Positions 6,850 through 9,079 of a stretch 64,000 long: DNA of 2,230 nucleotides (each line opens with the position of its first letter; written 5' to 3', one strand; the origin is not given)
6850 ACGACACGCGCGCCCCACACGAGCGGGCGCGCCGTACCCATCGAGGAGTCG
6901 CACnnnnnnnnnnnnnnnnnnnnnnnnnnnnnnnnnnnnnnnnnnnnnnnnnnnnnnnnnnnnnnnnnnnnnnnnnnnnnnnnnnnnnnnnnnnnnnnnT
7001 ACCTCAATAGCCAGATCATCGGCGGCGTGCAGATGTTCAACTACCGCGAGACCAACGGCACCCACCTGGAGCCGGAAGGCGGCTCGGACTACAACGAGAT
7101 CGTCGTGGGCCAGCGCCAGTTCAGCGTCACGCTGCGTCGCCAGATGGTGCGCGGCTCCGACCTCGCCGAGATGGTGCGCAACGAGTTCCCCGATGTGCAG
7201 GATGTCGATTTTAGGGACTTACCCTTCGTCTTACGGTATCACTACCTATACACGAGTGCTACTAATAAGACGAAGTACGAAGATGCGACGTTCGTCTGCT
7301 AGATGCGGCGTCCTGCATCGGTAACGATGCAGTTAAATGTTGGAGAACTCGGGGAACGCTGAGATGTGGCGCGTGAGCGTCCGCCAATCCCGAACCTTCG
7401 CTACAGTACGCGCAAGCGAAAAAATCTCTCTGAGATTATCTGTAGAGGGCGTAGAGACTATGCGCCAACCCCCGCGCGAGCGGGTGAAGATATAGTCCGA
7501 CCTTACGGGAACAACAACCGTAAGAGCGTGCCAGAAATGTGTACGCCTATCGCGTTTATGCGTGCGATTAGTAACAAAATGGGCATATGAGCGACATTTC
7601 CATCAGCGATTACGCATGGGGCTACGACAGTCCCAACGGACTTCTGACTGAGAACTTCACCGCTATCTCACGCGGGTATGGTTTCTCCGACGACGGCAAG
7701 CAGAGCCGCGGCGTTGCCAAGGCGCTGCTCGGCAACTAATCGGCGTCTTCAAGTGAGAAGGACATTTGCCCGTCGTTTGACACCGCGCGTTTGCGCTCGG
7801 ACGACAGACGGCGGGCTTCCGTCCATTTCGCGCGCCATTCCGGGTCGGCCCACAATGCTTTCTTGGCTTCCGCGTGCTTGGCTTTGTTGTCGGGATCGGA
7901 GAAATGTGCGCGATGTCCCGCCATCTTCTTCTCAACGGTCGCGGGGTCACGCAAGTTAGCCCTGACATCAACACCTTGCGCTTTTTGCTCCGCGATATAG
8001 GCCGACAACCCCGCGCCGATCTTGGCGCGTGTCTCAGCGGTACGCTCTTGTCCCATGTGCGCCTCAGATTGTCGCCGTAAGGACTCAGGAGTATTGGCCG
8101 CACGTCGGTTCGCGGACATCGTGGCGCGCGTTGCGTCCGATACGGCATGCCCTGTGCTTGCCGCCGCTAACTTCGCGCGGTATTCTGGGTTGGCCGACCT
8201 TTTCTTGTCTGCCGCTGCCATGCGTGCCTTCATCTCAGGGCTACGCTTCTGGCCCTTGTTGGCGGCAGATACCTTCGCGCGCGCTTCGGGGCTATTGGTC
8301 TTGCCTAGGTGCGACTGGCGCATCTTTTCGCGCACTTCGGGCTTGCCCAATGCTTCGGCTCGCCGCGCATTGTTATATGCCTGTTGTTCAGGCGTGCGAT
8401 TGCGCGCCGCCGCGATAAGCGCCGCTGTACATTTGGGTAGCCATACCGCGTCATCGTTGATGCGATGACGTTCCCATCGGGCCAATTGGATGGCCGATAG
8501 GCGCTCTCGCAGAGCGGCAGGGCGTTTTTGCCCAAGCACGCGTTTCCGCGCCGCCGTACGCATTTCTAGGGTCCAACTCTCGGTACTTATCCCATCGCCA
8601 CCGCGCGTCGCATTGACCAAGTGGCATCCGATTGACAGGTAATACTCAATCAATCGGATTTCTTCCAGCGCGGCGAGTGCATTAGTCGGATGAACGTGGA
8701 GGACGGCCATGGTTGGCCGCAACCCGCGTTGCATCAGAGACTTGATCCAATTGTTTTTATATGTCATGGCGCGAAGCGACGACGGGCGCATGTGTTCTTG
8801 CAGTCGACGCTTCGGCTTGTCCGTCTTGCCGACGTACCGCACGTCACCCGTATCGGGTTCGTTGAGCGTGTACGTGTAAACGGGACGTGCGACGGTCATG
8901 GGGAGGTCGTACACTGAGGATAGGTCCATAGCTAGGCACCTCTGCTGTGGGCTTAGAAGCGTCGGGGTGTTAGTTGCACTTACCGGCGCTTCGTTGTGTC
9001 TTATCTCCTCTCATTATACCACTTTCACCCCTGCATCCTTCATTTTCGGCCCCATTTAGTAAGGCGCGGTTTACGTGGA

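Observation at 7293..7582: Group I intron splits the tail tube gene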

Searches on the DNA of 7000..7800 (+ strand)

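Call 4: search_rna_families(source=window, start=7000, end=7800, threshold=evalue, max_evalue=10, show_alignments=4)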
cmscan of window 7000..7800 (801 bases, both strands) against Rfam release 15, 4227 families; matches with E-value up to 10: 3.
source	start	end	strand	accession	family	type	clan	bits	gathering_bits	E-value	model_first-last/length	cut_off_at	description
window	7230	7524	+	RF00028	Intron_gpI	Intron;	-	26.6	50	0.00013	1-253/253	no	Group I catalytic intron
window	7333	7395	+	RF01120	sR33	Gene; snRNA; snoRNA; CD-box;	-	13.3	37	5.6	1-55/55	no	Small nucleolar RNA sR33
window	7011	7094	+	RF02047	Sphinx_2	Gene; lncRNA;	-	13.3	34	7.1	84-158/158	no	Sphinx conserved region 2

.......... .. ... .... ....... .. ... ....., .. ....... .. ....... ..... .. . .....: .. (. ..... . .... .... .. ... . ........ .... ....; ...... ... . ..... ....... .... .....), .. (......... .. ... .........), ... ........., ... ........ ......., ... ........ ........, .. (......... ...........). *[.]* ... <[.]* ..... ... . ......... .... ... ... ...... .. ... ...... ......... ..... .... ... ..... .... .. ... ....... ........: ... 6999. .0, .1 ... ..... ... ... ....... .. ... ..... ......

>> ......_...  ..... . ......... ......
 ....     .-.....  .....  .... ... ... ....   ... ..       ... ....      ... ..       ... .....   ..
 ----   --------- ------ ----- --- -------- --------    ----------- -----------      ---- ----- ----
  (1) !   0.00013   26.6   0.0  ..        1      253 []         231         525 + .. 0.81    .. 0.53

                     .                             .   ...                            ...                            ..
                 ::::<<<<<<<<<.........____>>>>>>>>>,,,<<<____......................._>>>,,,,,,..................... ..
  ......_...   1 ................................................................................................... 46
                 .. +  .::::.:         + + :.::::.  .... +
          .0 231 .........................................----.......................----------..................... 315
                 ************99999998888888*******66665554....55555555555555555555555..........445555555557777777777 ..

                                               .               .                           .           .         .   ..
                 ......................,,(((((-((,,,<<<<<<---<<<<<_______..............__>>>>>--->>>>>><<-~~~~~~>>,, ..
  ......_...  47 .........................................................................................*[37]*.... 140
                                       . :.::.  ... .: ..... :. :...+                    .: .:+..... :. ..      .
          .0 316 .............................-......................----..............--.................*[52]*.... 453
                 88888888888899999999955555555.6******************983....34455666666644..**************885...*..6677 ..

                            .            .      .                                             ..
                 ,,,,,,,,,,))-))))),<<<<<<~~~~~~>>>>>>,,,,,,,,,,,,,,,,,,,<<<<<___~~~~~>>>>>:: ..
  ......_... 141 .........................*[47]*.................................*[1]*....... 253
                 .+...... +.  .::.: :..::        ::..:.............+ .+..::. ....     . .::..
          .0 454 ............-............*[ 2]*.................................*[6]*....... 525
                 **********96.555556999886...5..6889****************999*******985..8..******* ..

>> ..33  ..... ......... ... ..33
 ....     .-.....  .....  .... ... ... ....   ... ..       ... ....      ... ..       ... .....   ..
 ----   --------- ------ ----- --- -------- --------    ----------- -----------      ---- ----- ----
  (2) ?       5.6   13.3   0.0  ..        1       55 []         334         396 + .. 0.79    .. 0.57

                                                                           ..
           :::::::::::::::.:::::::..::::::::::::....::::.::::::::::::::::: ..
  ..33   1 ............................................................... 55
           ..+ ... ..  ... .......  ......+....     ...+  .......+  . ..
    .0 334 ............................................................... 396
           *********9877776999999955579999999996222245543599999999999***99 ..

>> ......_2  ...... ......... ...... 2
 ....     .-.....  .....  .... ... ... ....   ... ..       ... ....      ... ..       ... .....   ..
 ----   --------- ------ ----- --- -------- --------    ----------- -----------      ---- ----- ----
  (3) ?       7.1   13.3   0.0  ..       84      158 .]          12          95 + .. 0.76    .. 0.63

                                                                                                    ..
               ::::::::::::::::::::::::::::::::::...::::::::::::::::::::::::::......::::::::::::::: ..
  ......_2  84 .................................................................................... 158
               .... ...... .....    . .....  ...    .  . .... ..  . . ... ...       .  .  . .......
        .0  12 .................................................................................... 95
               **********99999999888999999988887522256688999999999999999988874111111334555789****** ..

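Call 16: search_dna_similar(query=window:7292-7581:+, collection=phages, mode=distant, max_evalue=0.01)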
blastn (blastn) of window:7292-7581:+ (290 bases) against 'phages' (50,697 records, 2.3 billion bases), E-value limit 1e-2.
No match.

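Call 74: search_rna_families(source=window, start=7280, end=7600, threshold=evalue, max_evalue=0.01, show_alignments=1)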
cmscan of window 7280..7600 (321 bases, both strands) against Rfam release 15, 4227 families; matches with E-value up to 0.01: 1.
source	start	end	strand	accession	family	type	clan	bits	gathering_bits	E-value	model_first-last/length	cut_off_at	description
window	7286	7524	+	RF00028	Intron_gpI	Intron;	-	26.1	50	7.1e-05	1-253/253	no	Group I catalytic intron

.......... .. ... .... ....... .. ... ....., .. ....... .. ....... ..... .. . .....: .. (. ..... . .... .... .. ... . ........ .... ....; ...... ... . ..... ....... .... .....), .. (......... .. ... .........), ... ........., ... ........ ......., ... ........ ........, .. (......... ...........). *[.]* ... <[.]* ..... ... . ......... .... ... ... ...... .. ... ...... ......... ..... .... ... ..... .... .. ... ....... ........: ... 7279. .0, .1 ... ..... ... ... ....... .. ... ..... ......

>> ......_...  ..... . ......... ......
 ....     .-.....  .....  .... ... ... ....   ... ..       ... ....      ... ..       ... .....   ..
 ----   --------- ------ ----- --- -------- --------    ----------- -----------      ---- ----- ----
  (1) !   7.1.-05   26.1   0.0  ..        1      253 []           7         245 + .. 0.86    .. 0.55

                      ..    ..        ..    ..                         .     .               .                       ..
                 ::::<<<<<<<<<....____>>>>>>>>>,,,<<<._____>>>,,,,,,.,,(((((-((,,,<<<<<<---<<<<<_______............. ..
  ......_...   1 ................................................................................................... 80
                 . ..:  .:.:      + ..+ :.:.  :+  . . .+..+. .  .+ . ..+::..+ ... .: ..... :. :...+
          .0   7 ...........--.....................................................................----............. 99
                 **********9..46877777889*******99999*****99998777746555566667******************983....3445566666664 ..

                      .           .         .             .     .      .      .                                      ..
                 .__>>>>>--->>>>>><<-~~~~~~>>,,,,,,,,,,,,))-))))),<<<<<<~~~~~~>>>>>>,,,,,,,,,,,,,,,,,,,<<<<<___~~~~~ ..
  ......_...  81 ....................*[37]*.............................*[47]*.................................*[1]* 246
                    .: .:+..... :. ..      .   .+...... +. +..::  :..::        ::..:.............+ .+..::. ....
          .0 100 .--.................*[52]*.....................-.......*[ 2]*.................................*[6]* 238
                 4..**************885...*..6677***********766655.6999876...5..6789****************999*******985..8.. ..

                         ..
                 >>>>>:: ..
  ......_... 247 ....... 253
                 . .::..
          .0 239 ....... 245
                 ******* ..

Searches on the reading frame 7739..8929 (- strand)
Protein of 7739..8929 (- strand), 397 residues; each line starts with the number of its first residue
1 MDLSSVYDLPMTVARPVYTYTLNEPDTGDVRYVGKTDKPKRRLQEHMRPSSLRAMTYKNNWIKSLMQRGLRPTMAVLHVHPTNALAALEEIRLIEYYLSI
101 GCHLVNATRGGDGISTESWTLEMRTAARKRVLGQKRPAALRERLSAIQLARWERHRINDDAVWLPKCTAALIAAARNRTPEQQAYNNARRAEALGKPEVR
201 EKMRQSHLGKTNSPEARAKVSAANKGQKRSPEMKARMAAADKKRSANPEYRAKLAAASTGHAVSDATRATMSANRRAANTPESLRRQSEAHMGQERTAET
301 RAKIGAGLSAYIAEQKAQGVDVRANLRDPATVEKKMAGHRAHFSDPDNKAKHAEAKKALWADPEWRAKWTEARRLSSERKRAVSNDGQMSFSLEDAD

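Call 6: search_protein_families(library=pfam, proteins=[window:7739-8929:-], max_evalue=0.1)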
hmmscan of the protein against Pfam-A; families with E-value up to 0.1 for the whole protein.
window:7739-8929:- (397 aa): 2 families
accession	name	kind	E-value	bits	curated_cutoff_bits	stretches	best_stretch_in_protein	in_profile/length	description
PF01541.30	GIY-YIG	-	2.8e-05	24.7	22.6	1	18-90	3-65/78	GIY-YIG catalytic domain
PF07460.16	NUMOD3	-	0.0015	18.9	20.4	0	209-228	1-20/37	NUMOD3 motif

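Call 7: search_protein_families(library=phrogs, proteins=[window:7739-8929:-], max_evalue=0.1)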
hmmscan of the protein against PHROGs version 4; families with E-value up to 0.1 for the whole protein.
window:7739-8929:- (397 aa): 4 families
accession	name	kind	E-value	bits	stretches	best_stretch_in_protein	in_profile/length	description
phrog_314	-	DNA, RNA and nucleotide metabolism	1.2e-15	58.5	1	27-315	188-338/574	homing endonuclease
phrog_7168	-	DNA, RNA and nucleotide metabolism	0.012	16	1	28-133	12-121/284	homing endonuclease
phrog_32884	-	unknown function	0.03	15.8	0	244-275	15-46/71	-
phrog_655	-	DNA, RNA and nucleotide metabolism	0.084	13.8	0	189-275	137-192/343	homing endonuclease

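Call 68: find_homologous_proteins(query=window:7739-8929:-, max_evalue=0.00001)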
Query window:7739-8929:- (397 aa): 60 proteins with E <= 0.00001 among 8000 candidates. Only proteins of 218 to 695 residues were searched: fused or split forms outside these lengths cannot appear, so this answer is no evidence that the protein stands alone or is whole; find_related_loci, which searches DNA, has no such limit.
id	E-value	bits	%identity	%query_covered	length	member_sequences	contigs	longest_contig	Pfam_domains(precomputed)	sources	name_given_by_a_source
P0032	3.0e-255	864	100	100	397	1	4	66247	-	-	-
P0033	3.2e-210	716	84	100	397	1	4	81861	PF07460.17,PF01541.31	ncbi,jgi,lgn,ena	-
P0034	1.4e-24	105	32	69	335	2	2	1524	PF07460.17,PF01541.31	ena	-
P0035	3.2e-23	101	31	66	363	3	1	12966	PF07460.17,PF01541.31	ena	-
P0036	1.1e-22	99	33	75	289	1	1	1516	PF07460.17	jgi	-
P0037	1.5e-22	99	26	78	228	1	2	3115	PF07460.17,PF01541.31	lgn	-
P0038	5.3e-22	97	32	69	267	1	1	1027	PF07460.17,PF01541.31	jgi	jgi:group I intron endonuclease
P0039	1.1e-21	96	34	54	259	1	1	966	PF07460.17,PF01541.31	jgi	jgi:hypothetical protein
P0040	2.9e-20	91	42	19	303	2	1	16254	PF07460.17,PF01541.31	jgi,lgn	-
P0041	7.7e-20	90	31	65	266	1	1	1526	PF07460.17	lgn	-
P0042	1.2e-19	89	29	78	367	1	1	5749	PF07460.17,PF01541.31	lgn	-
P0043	1.2e-19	89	31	65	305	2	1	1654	PF07460.17,PF01541.31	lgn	-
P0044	1.4e-19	89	31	62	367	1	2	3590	PF07460.17,PF01541.31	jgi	jgi:hypothetical protein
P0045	2.8e-19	88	32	57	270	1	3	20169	PF07460.17,PF01541.31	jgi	jgi:hypothetical protein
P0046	4.2e-19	87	34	58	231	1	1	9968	PF07460.17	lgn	-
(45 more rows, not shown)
